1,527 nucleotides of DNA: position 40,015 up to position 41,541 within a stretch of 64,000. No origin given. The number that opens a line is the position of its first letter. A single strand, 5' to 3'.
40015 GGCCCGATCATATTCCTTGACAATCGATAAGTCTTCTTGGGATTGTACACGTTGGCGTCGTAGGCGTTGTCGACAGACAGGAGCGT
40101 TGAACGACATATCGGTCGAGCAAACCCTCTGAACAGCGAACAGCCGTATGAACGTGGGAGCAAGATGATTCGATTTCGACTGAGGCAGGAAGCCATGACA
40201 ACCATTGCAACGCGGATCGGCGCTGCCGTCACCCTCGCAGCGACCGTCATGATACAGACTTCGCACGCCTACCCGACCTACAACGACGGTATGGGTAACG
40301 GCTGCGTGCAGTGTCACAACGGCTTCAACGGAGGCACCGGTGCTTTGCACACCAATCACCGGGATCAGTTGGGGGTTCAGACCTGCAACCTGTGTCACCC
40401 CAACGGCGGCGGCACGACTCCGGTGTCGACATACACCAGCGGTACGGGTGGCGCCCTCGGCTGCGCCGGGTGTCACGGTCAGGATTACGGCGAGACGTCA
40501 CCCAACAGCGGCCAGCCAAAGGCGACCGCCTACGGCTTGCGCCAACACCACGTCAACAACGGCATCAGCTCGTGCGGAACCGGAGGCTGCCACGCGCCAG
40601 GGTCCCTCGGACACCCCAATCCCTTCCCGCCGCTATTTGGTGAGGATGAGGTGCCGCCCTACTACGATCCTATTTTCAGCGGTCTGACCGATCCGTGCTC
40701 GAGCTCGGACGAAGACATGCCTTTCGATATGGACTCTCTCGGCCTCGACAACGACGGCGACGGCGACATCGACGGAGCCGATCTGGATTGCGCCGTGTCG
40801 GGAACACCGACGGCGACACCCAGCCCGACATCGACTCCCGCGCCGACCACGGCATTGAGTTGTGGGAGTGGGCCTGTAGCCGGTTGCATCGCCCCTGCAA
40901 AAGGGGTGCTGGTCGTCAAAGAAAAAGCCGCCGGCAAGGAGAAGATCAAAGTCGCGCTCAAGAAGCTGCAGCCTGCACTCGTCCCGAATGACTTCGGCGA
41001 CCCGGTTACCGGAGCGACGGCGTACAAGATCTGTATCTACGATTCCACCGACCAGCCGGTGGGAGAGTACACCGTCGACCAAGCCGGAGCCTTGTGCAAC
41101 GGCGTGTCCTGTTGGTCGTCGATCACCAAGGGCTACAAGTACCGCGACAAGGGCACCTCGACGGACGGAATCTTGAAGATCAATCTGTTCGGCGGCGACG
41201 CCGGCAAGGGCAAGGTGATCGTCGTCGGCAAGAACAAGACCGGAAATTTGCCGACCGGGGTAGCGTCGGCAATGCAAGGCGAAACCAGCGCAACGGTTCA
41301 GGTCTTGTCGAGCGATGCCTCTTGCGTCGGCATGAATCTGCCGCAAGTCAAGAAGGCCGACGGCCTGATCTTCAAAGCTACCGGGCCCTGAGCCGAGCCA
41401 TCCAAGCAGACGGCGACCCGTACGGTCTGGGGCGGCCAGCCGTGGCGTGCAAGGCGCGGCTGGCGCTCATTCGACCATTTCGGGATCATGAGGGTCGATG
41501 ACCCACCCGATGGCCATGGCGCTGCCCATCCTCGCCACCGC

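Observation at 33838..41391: Secreted protein cluster: CocE/NonD hydrolase, beta-helix protein, haem-motif PD40/TPR protein and c3-like multihaem cytochrome with dockerin-like acidic segment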

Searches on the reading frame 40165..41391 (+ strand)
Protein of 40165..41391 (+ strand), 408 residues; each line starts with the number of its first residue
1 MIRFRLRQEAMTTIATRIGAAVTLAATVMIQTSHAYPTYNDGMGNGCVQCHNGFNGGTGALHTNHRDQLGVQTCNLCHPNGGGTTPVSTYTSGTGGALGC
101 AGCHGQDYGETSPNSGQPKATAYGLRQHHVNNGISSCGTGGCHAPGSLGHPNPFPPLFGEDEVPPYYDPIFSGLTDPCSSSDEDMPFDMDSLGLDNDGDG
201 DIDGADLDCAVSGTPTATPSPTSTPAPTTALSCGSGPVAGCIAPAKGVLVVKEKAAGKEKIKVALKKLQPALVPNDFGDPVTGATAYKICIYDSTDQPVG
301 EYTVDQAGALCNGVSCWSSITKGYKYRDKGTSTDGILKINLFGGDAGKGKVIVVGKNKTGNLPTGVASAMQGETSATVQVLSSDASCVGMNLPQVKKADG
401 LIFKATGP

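Call 3: search_protein_families(library=pfam, proteins=[window:40165-41391:+], max_evalue=0.01)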
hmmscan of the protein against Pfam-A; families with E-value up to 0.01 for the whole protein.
window:40165-41391:+ (408 aa): 0 families

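Call 4: search_protein_families(library=ncbifam, proteins=[window:40165-41391:+], max_evalue=0.01)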
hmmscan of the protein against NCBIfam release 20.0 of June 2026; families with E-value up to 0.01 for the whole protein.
window:40165-41391:+ (408 aa): 1 family
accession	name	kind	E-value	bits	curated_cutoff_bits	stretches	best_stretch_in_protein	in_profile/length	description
NF033662.1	acid_disulf_rpt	repeat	0.0023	17.6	41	1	193-210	10-27/32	acidic double-disulfide repeat-containing protein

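Call 7: find_homologous_proteins(query=window:40165-41391:+, max_evalue=0.001)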
Query window:40165-41391:+ (408 aa): 331 proteins with E <= 0.001 among 8000 candidates; the best 120 are listed.
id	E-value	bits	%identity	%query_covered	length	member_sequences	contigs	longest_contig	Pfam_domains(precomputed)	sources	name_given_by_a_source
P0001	3.8e-269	911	100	98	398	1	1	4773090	-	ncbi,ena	-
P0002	4.8e-182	624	67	100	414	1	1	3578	-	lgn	-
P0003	8.6e-178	610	66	100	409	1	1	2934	-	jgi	jgi:hypothetical protein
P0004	5.0e-173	594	63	100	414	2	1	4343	-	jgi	jgi:hypothetical protein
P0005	1.6e-172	592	65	99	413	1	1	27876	-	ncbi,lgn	-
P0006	1.5e-171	589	62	100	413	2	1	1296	-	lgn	-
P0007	5.1e-171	587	67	96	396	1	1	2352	-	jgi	jgi:hypothetical protein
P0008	3.0e-168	578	65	97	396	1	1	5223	-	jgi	jgi:hypothetical protein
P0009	6.4e-168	577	63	100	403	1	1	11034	-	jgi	jgi:hypothetical protein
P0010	2.2e-167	575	61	100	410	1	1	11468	-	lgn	-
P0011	2.8e-167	575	63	99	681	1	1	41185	PF13442.12,PF00034.27,PF14522.12,PF22113.2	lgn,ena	-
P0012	1.9e-165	569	65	99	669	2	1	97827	PF13442.12,PF00034.27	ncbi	-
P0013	2.2e-165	569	64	100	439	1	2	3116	-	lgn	-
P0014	8.6e-165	567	62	100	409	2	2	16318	-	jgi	jgi:hypothetical protein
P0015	1.1e-164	567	65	94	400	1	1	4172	-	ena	-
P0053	1.8e-155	536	64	89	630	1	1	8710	PF09699.16,PF13442.12,PF00034.27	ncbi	-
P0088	2.0e-149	516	59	100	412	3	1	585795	-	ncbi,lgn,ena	-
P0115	8.0e-145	501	56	100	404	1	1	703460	-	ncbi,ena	-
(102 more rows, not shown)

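Call 8: find_encoding_contigs(protein=P0001, flank=10000, max_places=3)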
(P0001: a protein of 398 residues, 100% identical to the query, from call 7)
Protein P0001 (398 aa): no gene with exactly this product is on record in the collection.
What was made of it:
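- Tried and rejected: P0001, the exact database copy of g4, could not be located on a contig (call 8).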

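Call 9: find_encoding_contigs(protein=P0115, flank=10000, max_places=3)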
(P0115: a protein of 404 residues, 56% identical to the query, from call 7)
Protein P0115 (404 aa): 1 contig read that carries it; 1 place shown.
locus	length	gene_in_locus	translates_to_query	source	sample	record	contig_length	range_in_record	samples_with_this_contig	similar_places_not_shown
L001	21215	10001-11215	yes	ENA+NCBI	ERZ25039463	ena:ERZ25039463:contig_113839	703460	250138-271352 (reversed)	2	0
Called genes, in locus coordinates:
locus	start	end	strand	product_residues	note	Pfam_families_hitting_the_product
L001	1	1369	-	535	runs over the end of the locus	PF02142:MGS, PF01808:AICARFT_IMPCHas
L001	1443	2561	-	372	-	PF01168:Ala_racemase_N, PF00842:Ala_racemase_C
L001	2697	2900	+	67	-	PF02597:ThiS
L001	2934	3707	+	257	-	PF05690:ThiG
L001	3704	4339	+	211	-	PF02581:TMP-TENI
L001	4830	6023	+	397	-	PF22842:Pel9A-like_beta_helix (weak), PF05048:NosD, PF13229:Beta_helix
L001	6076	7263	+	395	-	PF01042:Ribonuc_L-PSP (weak)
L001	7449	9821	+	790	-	PF26549:Tricorn_N, PF13429:TPR_15, PF13432:TPR_16 (weak), PF13414:TPR_11, PF14559:TPR_19, PF13432:TPR_16, PF13424:TPR_12, PF14559:TPR_19, +26 more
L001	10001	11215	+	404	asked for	-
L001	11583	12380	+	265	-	PF17131:TP_0789-like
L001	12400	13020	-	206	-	PF01965:DJ-1_PfpI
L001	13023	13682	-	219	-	PF01965:DJ-1_PfpI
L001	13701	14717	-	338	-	PF01965:DJ-1_PfpI, PF00165:HTH_AraC (weak), PF12833:HTH_18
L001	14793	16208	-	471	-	PF03109:ABC1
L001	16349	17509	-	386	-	PF00571:CBS, PF03471:CorC_HlyC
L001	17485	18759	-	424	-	PF00571:CBS, PF03471:CorC_HlyC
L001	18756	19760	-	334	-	PF00586:AIRS, PF02769:AIRS_C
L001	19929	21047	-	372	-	PF00226:DnaJ, PF01556:DnaJ_C, PF00684:DnaJ_CXXCXGXG, PF27439:DnaJ_C_2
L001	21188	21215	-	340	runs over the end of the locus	PF00012:HSP70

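Call 10: find_encoding_contigs(protein=P0088, flank=10000, max_places=3)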
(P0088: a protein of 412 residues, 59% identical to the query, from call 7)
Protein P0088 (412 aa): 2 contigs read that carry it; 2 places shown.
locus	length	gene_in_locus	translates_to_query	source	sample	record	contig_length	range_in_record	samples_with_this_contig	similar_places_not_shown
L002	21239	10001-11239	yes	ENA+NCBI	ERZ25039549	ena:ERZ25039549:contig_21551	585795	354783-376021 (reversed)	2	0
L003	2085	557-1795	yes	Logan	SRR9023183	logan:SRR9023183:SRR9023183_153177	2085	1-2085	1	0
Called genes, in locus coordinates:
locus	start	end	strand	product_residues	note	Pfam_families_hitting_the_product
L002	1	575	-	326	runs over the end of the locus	PF00296:Bac_luciferase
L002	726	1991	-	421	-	PF01839:FG-GAP (faint), PF13517:FG-GAP_3, PF07593:UnbV_ASPIC (weak)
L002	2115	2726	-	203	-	PF00036:EF-hand_1 (faint), PF13405:EF-hand_6 (faint)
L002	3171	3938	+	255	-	PF00378:ECH_1, PF16113:ECH_2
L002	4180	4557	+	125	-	-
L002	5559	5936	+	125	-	-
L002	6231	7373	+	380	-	PF01042:Ribonuc_L-PSP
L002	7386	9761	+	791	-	PF26549:Tricorn_N, PF13429:TPR_15, PF13432:TPR_16, PF13424:TPR_12, PF00515:TPR_1, PF07719:TPR_2, PF13414:TPR_11, PF13424:TPR_12, +30 more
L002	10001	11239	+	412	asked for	-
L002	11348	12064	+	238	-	PF00106:adh_short, PF08659:KR (faint), PF13561:adh_short_C2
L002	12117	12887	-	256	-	PF02535:Zip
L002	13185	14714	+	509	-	PF06934:CTI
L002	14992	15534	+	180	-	PF06934:CTI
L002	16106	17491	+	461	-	PF05935:Arylsulfotrans, PF14269:Arylsulfotran_2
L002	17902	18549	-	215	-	PF03473:MOSC, PF03475:YiiM_3-alpha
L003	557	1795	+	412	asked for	-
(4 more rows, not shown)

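Call 17: search_solved_structures(query=A2, max_evalue=10, show_alignments=2)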
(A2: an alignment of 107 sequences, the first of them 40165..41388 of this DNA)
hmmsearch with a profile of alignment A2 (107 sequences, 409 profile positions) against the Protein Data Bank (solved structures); distinct sequences matched with E-value up to 10: 3.
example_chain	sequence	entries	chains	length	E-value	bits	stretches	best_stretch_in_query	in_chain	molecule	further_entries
7plp_A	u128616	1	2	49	0.55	12.1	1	197-215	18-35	Teneurin-4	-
1to4_A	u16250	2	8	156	0.55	12.1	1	23-91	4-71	Superoxide dismutase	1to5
1iqc_A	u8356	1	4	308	1.1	11.1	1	40-59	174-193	di-heme peroxidase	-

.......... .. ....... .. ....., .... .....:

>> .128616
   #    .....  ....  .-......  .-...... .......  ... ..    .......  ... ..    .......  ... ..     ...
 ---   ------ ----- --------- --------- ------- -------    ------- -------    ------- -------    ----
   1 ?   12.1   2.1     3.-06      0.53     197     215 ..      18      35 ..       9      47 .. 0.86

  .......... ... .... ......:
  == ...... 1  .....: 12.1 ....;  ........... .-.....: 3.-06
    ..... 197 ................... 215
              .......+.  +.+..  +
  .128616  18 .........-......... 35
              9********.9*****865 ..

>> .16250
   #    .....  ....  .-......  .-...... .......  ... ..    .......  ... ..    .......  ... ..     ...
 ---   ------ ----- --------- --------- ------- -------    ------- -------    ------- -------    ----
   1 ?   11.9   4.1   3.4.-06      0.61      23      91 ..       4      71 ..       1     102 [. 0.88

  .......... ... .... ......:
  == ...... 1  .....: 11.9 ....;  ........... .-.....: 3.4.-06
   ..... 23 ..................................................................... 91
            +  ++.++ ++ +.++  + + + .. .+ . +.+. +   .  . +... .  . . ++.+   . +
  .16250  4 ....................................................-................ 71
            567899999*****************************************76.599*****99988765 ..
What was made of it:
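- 40852..41391 (+): C-terminal domain (CTD): a 179-aa basic beta-sandwich with six conserved Cys, followed by the stop codon. It belongs to an undescribed, widely shared C-terminal module. No PDB sequence hit (call 17).
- Closest known: Thrombospondin type-3, teneurin and 'acidic double-disulfide' Ca-binding loops. Same: Best weak matches are NF033662 and a teneurin-4 segment (calls 4, 17).
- Tried and rejected: A profile search of the g4 family against all PDB sequences found only motif-level noise at E>=0.55 (call 17).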

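Call 19: search_protein_representatives(protein=window:40165-41391:+)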
Query: 408 residues. Proteins with E-value up to 0.001 (for the whole library): 2947; up to 1e-10: 1165; up to 1e-30: 112. The best 150 are listed.
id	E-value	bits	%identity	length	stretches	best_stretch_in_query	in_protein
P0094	5.7e-149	513.1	59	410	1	5-408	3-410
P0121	1.5e-93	330.5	61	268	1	149-408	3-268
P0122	4.9e-85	302.4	62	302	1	10-219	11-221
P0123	6.4e-84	298.7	51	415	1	19-405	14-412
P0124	6.5e-82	292.1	59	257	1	13-255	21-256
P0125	1.8e-75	271.0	48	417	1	21-377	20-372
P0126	2.9e-75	270.2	63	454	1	19-236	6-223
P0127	1.1e-69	251.9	61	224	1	72-273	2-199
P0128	1.5e-65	238.2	54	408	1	12-252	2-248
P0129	5.1e-59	216.7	43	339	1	1-304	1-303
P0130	8.6e-59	216.0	49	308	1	149-408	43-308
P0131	2.4e-53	198.0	57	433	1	232-407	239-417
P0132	2.3e-50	188.2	63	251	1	99-259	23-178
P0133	3.1e-50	187.8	52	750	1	212-407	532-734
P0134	8.0e-48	179.8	49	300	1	213-407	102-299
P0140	9.8e-45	169.7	50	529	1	212-407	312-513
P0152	6.4e-39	150.5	44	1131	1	211-406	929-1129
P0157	1.5e-37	146.0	50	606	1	22-229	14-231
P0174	5.0e-35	137.7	41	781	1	197-405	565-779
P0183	2.4e-34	135.5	43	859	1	231-405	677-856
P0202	3.1e-32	128.5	39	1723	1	171-405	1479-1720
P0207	5.5e-32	127.7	42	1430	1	196-405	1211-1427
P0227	8.4e-31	123.8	45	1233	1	174-405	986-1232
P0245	8.6e-30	120.4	45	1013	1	189-405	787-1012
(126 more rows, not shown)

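Call 22: search_protein_families(library=pfam, proteins=[P0133, P0140, P0152, P0174, P0183, P0202, P0207, P0227, P0245], max_evalue=0.001)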
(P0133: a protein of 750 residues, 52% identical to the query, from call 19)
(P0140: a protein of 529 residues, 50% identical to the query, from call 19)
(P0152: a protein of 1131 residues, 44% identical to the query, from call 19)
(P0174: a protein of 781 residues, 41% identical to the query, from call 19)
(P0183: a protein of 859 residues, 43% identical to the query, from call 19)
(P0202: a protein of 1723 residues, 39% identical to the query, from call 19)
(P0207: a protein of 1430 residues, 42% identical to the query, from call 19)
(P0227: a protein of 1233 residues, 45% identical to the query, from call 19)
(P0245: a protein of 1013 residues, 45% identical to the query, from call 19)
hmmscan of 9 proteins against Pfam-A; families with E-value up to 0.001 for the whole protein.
P0133 (750 aa): 1 family
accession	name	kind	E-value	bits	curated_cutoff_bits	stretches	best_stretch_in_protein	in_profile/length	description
PF02333.21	Phytase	-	3.4e-19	69.5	21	1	197-348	196-358/375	Phytase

P0140 (529 aa): 0 families

P0152 (1131 aa): 2 families
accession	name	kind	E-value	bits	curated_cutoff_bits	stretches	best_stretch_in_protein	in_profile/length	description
PF23619.1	Ig_VWA7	-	0.0003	21.4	27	1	844-934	2-90/104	VWA7 Ig-like domain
PF13688.12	Reprolysin_5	-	0.00039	21.1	27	0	555-642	69-162/196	Metallo-peptidase family M12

P0174 (781 aa): 3 families
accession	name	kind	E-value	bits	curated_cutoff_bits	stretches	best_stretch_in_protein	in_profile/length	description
PF01400.30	Astacin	-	4.8e-35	121.4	22.5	1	101-289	2-178/189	Astacin (Peptidase family M12A)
PF00629.30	MAM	-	1.1e-07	32.3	26.4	1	365-466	1-85/158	MAM domain, meprin/A5/mu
PF19030.6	TSP1_ADAMTS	-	1.9e-05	25.3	23.8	1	311-360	1-52/55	Thrombospondin type 1 domain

P0183 (859 aa): 4 families
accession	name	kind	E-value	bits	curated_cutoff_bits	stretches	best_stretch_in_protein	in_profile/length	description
PF13583.11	Reprolysin_4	-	8.3e-28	97.9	22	1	214-398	1-179/203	Metallo-peptidase family M12B Reprolysin-like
PF13688.12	Reprolysin_5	-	4.5e-22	79.7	27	1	215-400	2-192/196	Metallo-peptidase family M12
PF13574.12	Reprolysin_2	-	9.1e-22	78.3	27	1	237-400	2-178/195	Metallo-peptidase family M12B Reprolysin-like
PF13582.12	Reprolysin_3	-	6.1e-21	75.7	22.4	1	241-364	2-123/123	Metallo-peptidase family M12B Reprolysin-like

P0202 (1723 aa): 2 families
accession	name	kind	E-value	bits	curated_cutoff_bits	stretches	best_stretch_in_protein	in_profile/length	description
PF07676.18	PD40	-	6.3e-08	32.8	20.9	0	694-720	14-31/38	WD40-like Beta Propeller Repeat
PF02412.23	TSP_3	-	0.00024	21.2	25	1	1505-1526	15-36/36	Thrombospondin type 3 repeat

P0207 (1430 aa): 9 families
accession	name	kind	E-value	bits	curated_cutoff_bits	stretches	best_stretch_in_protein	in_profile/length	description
PF01436.27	NHL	-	3.6e-54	178.7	20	5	235-261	1-27/28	NHL repeat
PF25021.1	TEN_NHL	-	2.5e-52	178.5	27.1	4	282-333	131-179/357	Teneurin NHL domain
PF13385.13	Laminin_G_3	-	3.9e-26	92.5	27.6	1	1021-1181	2-150/151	Concanavalin A-like lectin/glucanases superfamily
PF00200.28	Disintegrin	-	3.6e-22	79.4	35.1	2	743-785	33-75/75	Disintegrin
PF08450.18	SGL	-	6e-12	46.1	26.3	1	245-499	10-219/246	SMP-30/Gluconolactonase/LRE-like region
PF06739.17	SBBP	-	3.1e-09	37.1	20.5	0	466-480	15-29/38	Beta-propeller repeat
PF22701.2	Mala_s_1-like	-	1.3e-05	25.5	27.5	0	300-452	47-175/195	Mal s 1 allergenic protein-like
PF13948.11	DUF4215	-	2.1e-05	25.2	27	1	934-968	16-46/47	Domain of unknown function (DUF4215)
PF13449.12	Phytase-like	-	0.00017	22.1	27.6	0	433-500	37-103/284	Esterase-like activity of phytase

P0227 (1233 aa): 3 families
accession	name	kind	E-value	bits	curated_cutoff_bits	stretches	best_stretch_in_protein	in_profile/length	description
PF14312.12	FG-GAP_2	-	2.5e-75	248.9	23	6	406-454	1-49/49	FG-GAP repeat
PF00200.28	Disintegrin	-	4.9e-55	184.7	35.1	8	634-684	30-75/75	Disintegrin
PF00526.23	Dicty_CTDC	-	3.8e-05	23.8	27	1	1034-1054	1-21/24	Dictyostelium (slime mold) repeat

P0245 (1013 aa): 8 families
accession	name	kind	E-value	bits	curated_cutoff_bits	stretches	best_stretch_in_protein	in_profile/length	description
PF24684.1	Vgb_lyase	-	5.3e-09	35.7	50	1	143-352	97-287/290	Virginiamycin B lyase family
PF06739.17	SBBP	-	4.1e-08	33.5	20.5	0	194-214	17-37/38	Beta-propeller repeat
PF08450.18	SGL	-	7e-08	32.8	26.3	0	86-125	182-221/246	SMP-30/Gluconolactonase/LRE-like region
PF01436.27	NHL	-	5.5e-07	29.8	20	0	142-168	1-27/28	NHL repeat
PF18911.6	PKD_4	-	2.1e-06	28.1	27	1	665-748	1-83/85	PKD domain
PF25021.1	TEN_NHL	-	6.7e-06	25.7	27.1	1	85-202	28-134/357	Teneurin NHL domain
PF00526.23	Dicty_CTDC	-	2.8e-05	24.3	27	1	814-833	2-21/24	Dictyostelium (slime mold) repeat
PF07494.17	Reg_prop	-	0.0005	20.4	20.4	0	330-346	5-21/24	Two component regulator propeller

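Call 23: predict_structure(alignment_id=A2)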
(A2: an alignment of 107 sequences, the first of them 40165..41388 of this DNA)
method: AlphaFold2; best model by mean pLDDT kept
length: 408 residues; sequences in the alignment: 107
mean_pLDDT: 73.1   pTM: 0.51
mean pLDDT of the five models: 73.1, 72.7, 72.6, 70.5, 68.2
residues with pLDDT >= 90: 141; 70-90: 54; 50-70: 151; < 50: 62
segments of 3 or more residues with pLDDT < 50: 1-12, 28-35, 79-87, 92-97, 145-147, 211-228
pLDDT, mean of each block of 10 residues (from residue 1): 44 50 50 49 58 65 72 59 41 48 63 60 67 64 51 63 64 65 65 62 62 37 44 87 95 96 96 91 91 96 87 90 95 95 96 97 97 98 92 98 97
secondary structure, 60 per line:
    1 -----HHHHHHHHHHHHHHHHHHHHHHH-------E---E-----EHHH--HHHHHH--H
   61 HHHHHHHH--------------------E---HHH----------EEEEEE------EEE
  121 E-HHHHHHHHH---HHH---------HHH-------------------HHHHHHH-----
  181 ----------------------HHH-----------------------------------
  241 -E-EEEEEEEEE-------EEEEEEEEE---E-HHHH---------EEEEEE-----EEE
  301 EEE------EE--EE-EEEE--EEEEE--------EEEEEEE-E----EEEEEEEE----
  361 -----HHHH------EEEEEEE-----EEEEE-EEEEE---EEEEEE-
elements in order: H6-28 H52-57 H60-68 E106-111 E118-121 H123-131 H169-175 E244-252 E260-268 H274-277 E287-292 E298-303 E317-320 E323-327 E336-342 E349-356 H366-369 E376-382 E388-392 E394-398 E402-407
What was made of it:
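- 40852..41391 (+): AF2 pLDDT about 87-98 (call 23).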

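Call 27: find_related_loci(query=window:40165-41388:+, collection=genome_contigs, flank=10000)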
Query window:40165-41388:+ (408 aa) in genome_contigs; peptide patterns used: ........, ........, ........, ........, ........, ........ (x = any residue, [..] = any of these).
223 stretches matched a pattern; 14 encode a relative of the query (tblastn E <= 1e-3); 14 distinct loci.
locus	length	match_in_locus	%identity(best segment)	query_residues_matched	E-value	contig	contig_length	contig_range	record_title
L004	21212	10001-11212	62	1-408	4e-151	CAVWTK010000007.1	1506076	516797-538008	MAG: uncultured bacterium isolate MFD05442.bin.2.281 genome assembly, contig: contig_6837, whole genome shotgun sequence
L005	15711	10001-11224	65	1-404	3e-148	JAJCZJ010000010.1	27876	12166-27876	MAG: Deltaproteobacteria bacterium isolate OFTM157 OFTM157_9, whole genome shotgun sequence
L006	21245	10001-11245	58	1-408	1e-146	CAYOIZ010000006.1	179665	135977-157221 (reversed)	MAG TPA_asm: uncultured Candidatus Binatia bacterium isolate binchicken_co199_112 genome assembly, contig: NODE_88_lengt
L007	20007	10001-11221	61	1-408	9e-143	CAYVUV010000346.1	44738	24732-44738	MAG TPA_asm: uncultured Candidatus Binatia bacterium isolate binchicken_co200_21 genome assembly, contig: k141_394855, w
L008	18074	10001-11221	59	1-408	2e-139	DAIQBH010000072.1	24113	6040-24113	MAG TPA_asm: Thermodesulfobacteriota bacterium isolate CTOTU27636 NODE_503_length_24113_cov_6.499626, whole genome shotg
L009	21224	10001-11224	56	1-408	4e-135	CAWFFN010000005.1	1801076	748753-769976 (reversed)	MAG: uncultured delta proteobacterium isolate MFD00822.bin.1.250 genome assembly, contig: contig_26365, whole genome sho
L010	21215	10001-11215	57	1-408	3e-133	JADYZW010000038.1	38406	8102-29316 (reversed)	MAG: Deltaproteobacteria bacterium isolate SJ588 c_000001075292, whole genome shotgun sequence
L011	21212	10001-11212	56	1-408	6e-133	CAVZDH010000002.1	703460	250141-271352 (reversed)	MAG: uncultured delta proteobacterium isolate MFD00822.bin.1.245 genome assembly, contig: contig_113839, whole genome sh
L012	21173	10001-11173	56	10-404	5e-121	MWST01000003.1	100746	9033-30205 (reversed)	MAG: Polyangiaceae bacterium UTPRO1 contig_7188, whole genome shotgun sequence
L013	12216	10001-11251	44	7-408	2e-93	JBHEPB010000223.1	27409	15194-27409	MAG: Candidatus Binatia bacterium isolate S6_bin.61.orig S6_k141_1088616, whole genome shotgun sequence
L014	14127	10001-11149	47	33-403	1e-89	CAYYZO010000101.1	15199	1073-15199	MAG TPA_asm: uncultured Myxococcales bacterium isolate SRP287453_co1_193 genome assembly, contig: NODE_7190_length_15199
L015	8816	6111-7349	42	8-408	7e-85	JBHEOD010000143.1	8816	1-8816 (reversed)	MAG: Candidatus Binatia bacterium isolate S6_bin.16.strict S6_NODE_143, whole genome shotgun sequence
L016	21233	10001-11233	63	1-408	6e-101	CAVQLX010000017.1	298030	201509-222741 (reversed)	MAG: uncultured delta proteobacterium isolate MFD03975.bin.1.282 genome assembly, contig: contig_7840, whole genome shot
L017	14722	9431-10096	44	199-405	1e-37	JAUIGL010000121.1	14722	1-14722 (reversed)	MAG: bacterium isolate Co_bin.149 NODE_22685_length_14722_cov_2.111956, whole genome shotgun sequence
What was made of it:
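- Taxon: related genome loci are titled Candidatus Binatia or unclassified 'Deltaproteobacteria' MAGs (call 27).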
